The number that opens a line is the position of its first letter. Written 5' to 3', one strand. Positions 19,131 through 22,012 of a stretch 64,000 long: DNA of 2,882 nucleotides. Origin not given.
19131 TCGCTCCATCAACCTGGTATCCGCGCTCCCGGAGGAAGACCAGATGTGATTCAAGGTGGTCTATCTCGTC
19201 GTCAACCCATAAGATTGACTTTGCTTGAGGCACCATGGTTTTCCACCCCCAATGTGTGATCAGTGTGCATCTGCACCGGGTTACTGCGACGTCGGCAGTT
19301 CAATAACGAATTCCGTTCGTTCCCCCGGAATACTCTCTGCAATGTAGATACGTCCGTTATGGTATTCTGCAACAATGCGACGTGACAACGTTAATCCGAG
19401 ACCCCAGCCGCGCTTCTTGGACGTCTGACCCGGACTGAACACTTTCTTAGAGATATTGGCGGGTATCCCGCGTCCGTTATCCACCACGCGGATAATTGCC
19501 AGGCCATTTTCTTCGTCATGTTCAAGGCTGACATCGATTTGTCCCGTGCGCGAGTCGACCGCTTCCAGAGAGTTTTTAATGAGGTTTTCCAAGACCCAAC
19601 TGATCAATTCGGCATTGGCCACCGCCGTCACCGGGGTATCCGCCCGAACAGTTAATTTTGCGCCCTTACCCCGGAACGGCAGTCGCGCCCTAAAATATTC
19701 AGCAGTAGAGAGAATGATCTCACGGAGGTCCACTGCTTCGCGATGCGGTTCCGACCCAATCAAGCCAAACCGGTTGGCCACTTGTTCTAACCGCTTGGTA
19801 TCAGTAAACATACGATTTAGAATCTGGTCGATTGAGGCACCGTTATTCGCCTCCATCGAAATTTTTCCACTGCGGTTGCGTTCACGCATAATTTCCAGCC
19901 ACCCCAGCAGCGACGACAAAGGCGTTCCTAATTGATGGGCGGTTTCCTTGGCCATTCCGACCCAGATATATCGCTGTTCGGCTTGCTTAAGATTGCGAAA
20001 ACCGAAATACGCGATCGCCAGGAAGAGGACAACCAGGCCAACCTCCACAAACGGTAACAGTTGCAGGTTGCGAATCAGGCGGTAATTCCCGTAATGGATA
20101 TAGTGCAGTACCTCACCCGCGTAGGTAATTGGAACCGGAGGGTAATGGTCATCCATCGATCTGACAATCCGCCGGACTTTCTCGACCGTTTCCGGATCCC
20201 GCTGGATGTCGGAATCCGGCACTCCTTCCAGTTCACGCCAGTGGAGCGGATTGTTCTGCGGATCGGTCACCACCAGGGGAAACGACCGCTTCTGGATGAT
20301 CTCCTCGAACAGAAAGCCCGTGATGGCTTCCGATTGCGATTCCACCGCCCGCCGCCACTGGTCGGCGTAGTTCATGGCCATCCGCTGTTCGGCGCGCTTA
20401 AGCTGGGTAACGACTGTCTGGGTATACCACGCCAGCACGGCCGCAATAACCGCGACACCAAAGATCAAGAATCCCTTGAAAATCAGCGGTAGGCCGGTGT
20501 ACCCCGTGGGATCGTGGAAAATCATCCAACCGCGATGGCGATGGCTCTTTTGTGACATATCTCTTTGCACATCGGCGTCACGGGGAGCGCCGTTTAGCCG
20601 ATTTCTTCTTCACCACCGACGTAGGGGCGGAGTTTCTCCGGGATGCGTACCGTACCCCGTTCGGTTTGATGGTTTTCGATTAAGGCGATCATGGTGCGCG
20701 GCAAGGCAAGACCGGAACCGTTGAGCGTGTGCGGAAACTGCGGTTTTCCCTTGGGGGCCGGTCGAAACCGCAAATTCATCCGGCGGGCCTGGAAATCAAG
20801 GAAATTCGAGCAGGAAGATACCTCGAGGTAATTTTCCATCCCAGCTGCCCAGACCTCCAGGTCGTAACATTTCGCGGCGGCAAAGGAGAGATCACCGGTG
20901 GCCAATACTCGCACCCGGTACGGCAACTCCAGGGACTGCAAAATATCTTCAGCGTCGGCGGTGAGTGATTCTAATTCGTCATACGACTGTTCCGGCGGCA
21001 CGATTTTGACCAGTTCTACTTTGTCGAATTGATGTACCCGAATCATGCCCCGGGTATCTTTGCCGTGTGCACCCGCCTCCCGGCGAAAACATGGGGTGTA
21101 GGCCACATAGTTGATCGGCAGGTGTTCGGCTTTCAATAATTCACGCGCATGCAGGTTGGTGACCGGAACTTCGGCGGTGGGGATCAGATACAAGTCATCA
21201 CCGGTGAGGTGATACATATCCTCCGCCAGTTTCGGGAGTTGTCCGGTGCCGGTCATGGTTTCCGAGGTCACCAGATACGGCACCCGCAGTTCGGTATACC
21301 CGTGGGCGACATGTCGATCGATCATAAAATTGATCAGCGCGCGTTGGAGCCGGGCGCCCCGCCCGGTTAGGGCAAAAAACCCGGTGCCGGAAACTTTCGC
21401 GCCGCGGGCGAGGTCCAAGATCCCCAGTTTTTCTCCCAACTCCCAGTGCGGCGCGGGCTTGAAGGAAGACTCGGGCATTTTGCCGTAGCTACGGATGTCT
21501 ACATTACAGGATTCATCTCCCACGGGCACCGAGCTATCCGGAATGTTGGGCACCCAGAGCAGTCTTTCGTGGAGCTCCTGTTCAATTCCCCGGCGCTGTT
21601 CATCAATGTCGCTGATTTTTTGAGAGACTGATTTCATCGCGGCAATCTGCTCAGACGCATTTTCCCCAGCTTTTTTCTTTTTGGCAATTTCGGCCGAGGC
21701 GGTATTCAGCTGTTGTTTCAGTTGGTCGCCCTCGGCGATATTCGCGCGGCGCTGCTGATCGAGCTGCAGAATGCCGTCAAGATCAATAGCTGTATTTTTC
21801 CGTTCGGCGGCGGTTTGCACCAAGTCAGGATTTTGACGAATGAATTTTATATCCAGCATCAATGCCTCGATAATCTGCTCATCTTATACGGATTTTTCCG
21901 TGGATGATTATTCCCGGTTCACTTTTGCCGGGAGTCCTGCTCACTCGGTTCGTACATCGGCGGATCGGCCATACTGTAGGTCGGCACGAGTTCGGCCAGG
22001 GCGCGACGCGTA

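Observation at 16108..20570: PorY-PorX-like two-component pair encoded side by side, with porX apparently co-transcribed with tsaE-tsaB-rimI.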

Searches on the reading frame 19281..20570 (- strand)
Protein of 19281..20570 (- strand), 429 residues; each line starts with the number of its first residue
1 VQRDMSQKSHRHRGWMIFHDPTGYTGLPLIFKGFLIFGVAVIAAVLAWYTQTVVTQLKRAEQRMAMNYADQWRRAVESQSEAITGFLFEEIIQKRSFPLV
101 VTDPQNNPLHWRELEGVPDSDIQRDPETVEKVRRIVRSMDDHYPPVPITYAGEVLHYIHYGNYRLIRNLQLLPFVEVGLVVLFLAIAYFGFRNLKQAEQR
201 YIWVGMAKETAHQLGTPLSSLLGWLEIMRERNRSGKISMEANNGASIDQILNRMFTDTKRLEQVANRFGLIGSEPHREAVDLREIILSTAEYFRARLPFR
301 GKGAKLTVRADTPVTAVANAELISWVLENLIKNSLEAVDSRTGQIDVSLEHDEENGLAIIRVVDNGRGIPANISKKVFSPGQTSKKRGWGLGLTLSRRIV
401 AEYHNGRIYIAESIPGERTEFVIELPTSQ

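Call 3: search_protein_families(library=pfam, proteins=[window:19281-20570:-], max_evalue=0.01)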
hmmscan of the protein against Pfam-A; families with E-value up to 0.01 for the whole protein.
window:19281-20570:- (429 aa): 4 families
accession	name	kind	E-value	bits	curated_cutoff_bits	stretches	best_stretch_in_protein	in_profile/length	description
PF02518.31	HATPase_c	-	1e-19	71.4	26.4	1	322-428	5-110/111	Histidine kinase-, DNA gyrase B-, and HSP90-like ATPase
PF14501.12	HATPase_c_5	-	1.9e-05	24.9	22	1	323-406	6-85/102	GHKL domain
PF00512.31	HisKA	-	5.3e-05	23.6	26.9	1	208-267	7-56/66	His Kinase A (phospho-acceptor) domain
PF13589.12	HATPase_c_3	-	0.0022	18.5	25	1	326-386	6-62/137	Histidine kinase-, DNA gyrase B-, and HSP90-like ATPase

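Call 4: search_protein_families(library=ncbifam, proteins=[window:19281-20570:-], max_evalue=0.01)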
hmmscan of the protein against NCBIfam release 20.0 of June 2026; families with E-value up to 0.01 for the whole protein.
window:19281-20570:- (429 aa): 72 families (the best 25 are shown)
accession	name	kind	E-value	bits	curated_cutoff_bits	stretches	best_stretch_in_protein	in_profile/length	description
NF008468.0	PRK11360.1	equivalog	9.7e-25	87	646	1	210-428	403-609/616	two-component system sensor histidine kinase AtoS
NF053867.1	SprKinKinDBac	equivalog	2.8e-23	82.2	775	1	181-428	257-498/500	sporulation kinase KinD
NF007688.0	PRK10364.1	equivalog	2.5e-20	72.7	479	1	206-427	243-451/460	two-component system sensor histidine kinase ZraS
TIGR02916.1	PEP_his_kin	equivalog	2.6e-18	66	300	1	242-426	505-679/679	XrtA/PEP-CTERM system histidine kinase PrsK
NF047794.1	HisKinPtgB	equivalog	4.2e-17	61.6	1000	1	210-414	449-643/656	two-component system sensor histidine kinase PgtB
NF008298.1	PRK11086.1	subfamily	4.4e-17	61.7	520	1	301-427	399-525/529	DcuS/MalK family sensor histidine kinase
TIGR02966.1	phoR_proteo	equivalog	4.8e-17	62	334.2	1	210-423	121-331/333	phosphate regulon sensor histidine kinase PhoR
NF033091.0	HK_VanS_ACDEFG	equivalog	5.2e-17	61.9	400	1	210-426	81-293/293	vancomycin resistance histidine kinase VanS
NF047497.1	HK_LIC_12097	equivalog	1.5e-16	60.1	500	1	278-427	220-366/367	LIC_12097 family sensor histidine kinase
NF008312.0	PRK11100.1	equivalog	3.1e-16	59.3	356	1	208-413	261-461/477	two-component system sensor histidine kinase CreC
TIGR01386.1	cztS_silS_copS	subfamily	1.2e-15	57.5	292.55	1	209-426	247-457/457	heavy metal sensor histidine kinase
NF006800.0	PRK09303.1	equivalog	4e-15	55.6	342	1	211-427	159-377/383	histidine kinase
NF046044.1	PnpS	equivalog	1.3e-14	54.1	400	1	210-426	177-390/390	two-component system histidine kinase PnpS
NF010411.0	PRK13837.1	equivalog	1.6e-14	52.9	647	1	273-428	513-676/828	two-component system VirA-like sensor kinase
NF040750.1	tetrathio_HK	equivalog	3.5e-14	52.2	750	1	193-413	328-541/555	tetrathionate respiration histidine kinase TtrS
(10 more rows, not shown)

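Call 13: search_solved_structures(query=window:19281-20570:-, max_evalue=1e-8)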
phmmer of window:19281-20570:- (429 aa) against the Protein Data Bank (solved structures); distinct sequences matched with E-value up to 1e-8: 12.
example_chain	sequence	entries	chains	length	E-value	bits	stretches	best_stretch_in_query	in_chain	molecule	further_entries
9jfj_A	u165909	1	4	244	2.3e-13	52.9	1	195-427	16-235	Sensor histidine kinase ZraS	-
3a0r_A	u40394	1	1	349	7.6e-13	51.2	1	128-426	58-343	Sensor protein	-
3a0t_A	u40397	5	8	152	2.6e-11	46.1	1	317-426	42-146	Sensor protein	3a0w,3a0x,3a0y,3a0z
4jas_A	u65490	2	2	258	1.2e-10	44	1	209-427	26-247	Histidine kinase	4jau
2c2a_A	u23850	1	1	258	6e-10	41.7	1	210-427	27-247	SENSOR HISTIDINE KINASE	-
3dge_A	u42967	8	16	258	6e-10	41.7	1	210-427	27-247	Sensor protein | Histidine kinase | Sensor histidine kinase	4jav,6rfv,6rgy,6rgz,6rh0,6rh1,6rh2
5uht_A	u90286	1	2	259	6.1e-10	41.6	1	210-427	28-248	Sensor histidine kinase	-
4q20_A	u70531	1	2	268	1.4e-09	40.5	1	206-429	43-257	Sensor protein DivL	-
9p6i_A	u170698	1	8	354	1.4e-09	40.5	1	316-425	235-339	histidine kinase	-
6azr_A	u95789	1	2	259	2.4e-09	39.7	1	211-427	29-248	Sensor histidine kinase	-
1r62_A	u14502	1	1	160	3.5e-09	39.1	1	320-427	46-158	Nitrogen regulation protein NR(II)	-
6rh7_A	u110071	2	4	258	4.4e-09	38.8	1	257-427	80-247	Sensor histidine kinase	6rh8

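Call 17: find_homologous_proteins(query=window:19281-20570:-, max_evalue=1e-10)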
Query window:19281-20570:- (429 aa): 7975 proteins with E <= 1e-10 among 8000 candidates; the best 120 are listed.
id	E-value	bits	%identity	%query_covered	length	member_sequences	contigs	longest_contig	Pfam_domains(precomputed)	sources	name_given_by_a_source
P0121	4.7e-275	930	100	97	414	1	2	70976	PF02518.32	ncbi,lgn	-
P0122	1.7e-245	832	84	99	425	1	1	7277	PF02518.32,PF00512.32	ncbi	-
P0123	1.8e-213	727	74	98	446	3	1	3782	PF02518.32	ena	-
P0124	2.0e-210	717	74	98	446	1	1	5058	PF02518.32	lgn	-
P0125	2.6e-209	713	74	98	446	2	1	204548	PF02518.32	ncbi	-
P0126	5.1e-206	702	71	99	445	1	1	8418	PF02518.32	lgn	-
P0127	2.5e-202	690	70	98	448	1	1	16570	PF02518.32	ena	-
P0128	8.9e-202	688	70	98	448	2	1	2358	PF02518.32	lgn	-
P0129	3.1e-200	683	69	99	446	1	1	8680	PF02518.32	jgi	-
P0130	9.9e-197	672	68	99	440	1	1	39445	PF02518.32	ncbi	-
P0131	4.2e-196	670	67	99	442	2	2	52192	PF02518.32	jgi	-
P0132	3.2e-195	667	67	99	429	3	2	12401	PF02518.32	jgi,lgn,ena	-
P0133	4.4e-165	568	69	82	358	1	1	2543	-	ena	-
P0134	3.2e-156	538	81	68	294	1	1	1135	PF02518.32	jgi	jgi:signal transduction histidine kinase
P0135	2.8e-153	529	56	99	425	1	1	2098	PF02518.32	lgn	-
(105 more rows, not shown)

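Call 41: find_encoding_contigs(protein=P0121, flank=10000, max_places=3)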
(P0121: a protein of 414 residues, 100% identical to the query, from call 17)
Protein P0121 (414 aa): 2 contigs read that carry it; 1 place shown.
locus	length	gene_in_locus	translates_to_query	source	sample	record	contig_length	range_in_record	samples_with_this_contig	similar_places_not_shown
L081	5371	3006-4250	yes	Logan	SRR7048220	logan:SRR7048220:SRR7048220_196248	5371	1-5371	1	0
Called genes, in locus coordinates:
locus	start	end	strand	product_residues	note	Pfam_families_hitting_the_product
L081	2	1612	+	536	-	?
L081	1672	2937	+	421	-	PF02403:Seryl_tRNA_N, PF00587:tRNA-synt_2b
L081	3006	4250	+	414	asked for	PF02518:HATPase_c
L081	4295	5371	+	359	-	?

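Call 53: predict_structure(alignment_id=A2)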
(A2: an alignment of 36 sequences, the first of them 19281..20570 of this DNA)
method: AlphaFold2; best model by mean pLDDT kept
length: 429 residues; sequences in the alignment: 36
mean_pLDDT: 79.7   pTM: 0.55
mean pLDDT of the five models: 79.7, 78.1, 77.2, 75.0, 74.9
residues with pLDDT >= 90: 110; 70-90: 233; 50-70: 59; < 50: 27
segments of 3 or more residues with pLDDT < 50: 1-26
pLDDT, mean of each block of 10 residues (from residue 1): 42 44 51 78 83 86 85 73 56 67 89 83 83 91 88 87 84 83 80 69 69 76 83 75 69 81 78 82 95 77 85 93 93 89 93 94 92 81 62 86 92 92 90
secondary structure, 60 per line:
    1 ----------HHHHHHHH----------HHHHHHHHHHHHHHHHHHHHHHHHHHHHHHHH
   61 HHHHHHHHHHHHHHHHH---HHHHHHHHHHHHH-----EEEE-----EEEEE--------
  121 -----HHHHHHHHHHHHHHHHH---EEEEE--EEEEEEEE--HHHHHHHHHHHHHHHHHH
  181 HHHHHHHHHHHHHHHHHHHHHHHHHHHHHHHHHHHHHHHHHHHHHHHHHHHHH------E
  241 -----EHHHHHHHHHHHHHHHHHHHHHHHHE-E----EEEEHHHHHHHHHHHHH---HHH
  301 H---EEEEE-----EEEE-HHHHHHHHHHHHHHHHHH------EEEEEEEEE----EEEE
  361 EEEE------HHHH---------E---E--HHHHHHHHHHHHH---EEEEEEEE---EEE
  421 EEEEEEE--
elements in order: H11-18 H29-77 H81-93 E99-102 E108-112 H126-142 E146-150 E153-160 H163-233 H247-270 E278-281 H282-294 H298-301 E305-309 E315-318 H320-337 E344-352 E357-364 H371-374 H391-403 E407-414 E418-427

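Call 55: fold_search(model_id=the predicted structure, library=pdb)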
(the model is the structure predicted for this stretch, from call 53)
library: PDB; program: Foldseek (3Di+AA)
matches with E <= 10: 674; with E <= 0.001: 352
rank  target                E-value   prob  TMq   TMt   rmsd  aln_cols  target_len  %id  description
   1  8a6x_B                5.4e-18  1.00  0.34  0.39  26.0       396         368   19  Crystal structure of a chimeric LOV-Histidine kinase SB2F1 (asymmetrical variant, trigonal form with long c axis) (released 2024-01-10)
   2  9jfj_A                1.4e-16  1.00  0.35  0.61   7.9       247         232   26  Crystal structure of the cytoplasmic domain of ZraS in ADP-bound form (released 2025-03-26)
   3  4gcz_A                4.6e-16  1.00  0.35  0.40  15.3       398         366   19  Structure of a blue-light photoreceptor (released 2013-06-19)
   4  9jfj_D                4.9e-16  1.00  0.34  0.60  17.5       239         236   28  Crystal structure of the cytoplasmic domain of ZraS in ADP-bound form (released 2025-03-26)
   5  9a5d_A                7.3e-16  1.00  0.38  0.27  18.7       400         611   16  Integrative model of WALK-YYCH by crosslinking MS and deep learning (released 2024-09-18)
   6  9jfj_B                1.7e-15  1.00  0.33  0.60  17.6       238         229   27  Crystal structure of the cytoplasmic domain of ZraS in ADP-bound form (released 2025-03-26)
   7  9jfj_C                2.9e-15  1.00  0.37  0.65   7.5       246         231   26  Crystal structure of the cytoplasmic domain of ZraS in ADP-bound form (released 2025-03-26)
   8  8a52_A                3.4e-15  1.00  0.33  0.38  25.2       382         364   18  Crystal structure of a chimeric LOV-Histidine kinase SB2F1 (asymmetrical variant, trigonal form with long c-axis) (released 2023-12-27)
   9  8a7f_A                5.0e-15  1.00  0.33  0.39  25.0       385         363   18  Crystal structure of a chimeric LOV-Histidine kinase SB2F1-I66R mutant (asymmetrical variant, trigonal form with long  (released 2024-01-10)
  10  5uht_A                6.0e-15  1.00  0.38  0.64   5.7       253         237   22  Structure of the Thermotoga maritima HK853-BeF3-RR468 complex at pH 5.0 (released 2017-12-27)
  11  6rgz_A                7.1e-15  1.00  0.37  0.63   6.0       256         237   23  Revisiting pH-gated conformational switch. Complex HK853-RR468 pH 6.5 (released 2020-02-19)
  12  6rh7_B                7.5e-15  1.00  0.36  0.63   6.1       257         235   22  Revisiting pH-gated conformational switch. Complex HK853 mutant H260A -RR468 mutant D53A pH 7.5 (released 2020-02-19)
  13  6rh0_B                8.4e-15  1.00  0.37  0.64   5.7       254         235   23  Revisiting pH-gated conformational switch. Complex HK853-RR468 pH 5.5 (released 2020-02-19)
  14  6rh8_A                9.5e-15  1.00  0.36  0.63   6.0       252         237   20  Revisiting pH-gated conformational switch. Complex HK853 mutant H260A -RR468 mutant D53A pH 5.3 (released 2020-02-19)
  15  6rgy_B                1.1e-14  1.00  0.37  0.65   6.2       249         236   21  Revisiting pH-gated conformational switch. Complex HK853-RR468 pH 7.5 (released 2020-02-19)
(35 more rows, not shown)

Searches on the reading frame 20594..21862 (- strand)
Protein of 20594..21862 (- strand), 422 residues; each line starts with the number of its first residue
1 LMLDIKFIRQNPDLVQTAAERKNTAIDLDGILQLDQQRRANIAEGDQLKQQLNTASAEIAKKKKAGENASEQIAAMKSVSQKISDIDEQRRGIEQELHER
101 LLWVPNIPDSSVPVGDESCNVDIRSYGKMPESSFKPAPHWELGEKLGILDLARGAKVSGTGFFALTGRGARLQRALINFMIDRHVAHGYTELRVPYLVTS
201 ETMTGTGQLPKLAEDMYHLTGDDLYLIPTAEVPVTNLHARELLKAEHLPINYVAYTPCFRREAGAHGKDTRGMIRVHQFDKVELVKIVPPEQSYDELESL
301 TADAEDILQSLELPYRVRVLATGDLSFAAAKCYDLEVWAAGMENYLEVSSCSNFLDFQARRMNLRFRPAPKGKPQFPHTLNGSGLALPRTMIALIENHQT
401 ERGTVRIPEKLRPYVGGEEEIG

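Call 3: search_protein_families(library=pfam, proteins=[window:20594-21862:-], max_evalue=0.01)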
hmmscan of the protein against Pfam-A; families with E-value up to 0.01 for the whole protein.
window:20594-21862:- (422 aa): 2 families
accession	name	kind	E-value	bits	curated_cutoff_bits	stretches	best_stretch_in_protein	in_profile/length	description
PF00587.30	tRNA-synt_2b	-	2.9e-40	138.6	29.3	1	221-398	8-179/179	tRNA synthetase class II core domain (G, H, P, S and T)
PF02403.27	Seryl_tRNA_N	-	4.3e-28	98.1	28.2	1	2-108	1-108/108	Seryl-tRNA synthetase N-terminal domain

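Call 4: search_protein_families(library=ncbifam, proteins=[window:20594-21862:-], max_evalue=0.01)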
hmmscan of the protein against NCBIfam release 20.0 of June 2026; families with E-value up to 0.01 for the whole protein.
window:20594-21862:- (422 aa): 5 families
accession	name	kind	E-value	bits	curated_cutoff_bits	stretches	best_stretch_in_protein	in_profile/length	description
TIGR00414.1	serS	equivalog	1.6e-153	511.7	301.65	1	2-415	1-418/418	serine--tRNA ligase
TIGR00418.1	thrS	equivalog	4.5e-14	52.3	383.65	1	123-319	158-351/565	threonine--tRNA ligase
NF002120.0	PRK00960.1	equivalog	2.5e-09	36.2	611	1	237-320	324-404/518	serine--tRNA ligase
TIGR00415.1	serS_MJ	equivalog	2e-07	29.9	489.55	1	228-319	313-400/518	serine--tRNA ligase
NF006625.0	PRK09194.1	equivalog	0.0041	16.1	558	0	160-263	37-143/559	proline--tRNA ligase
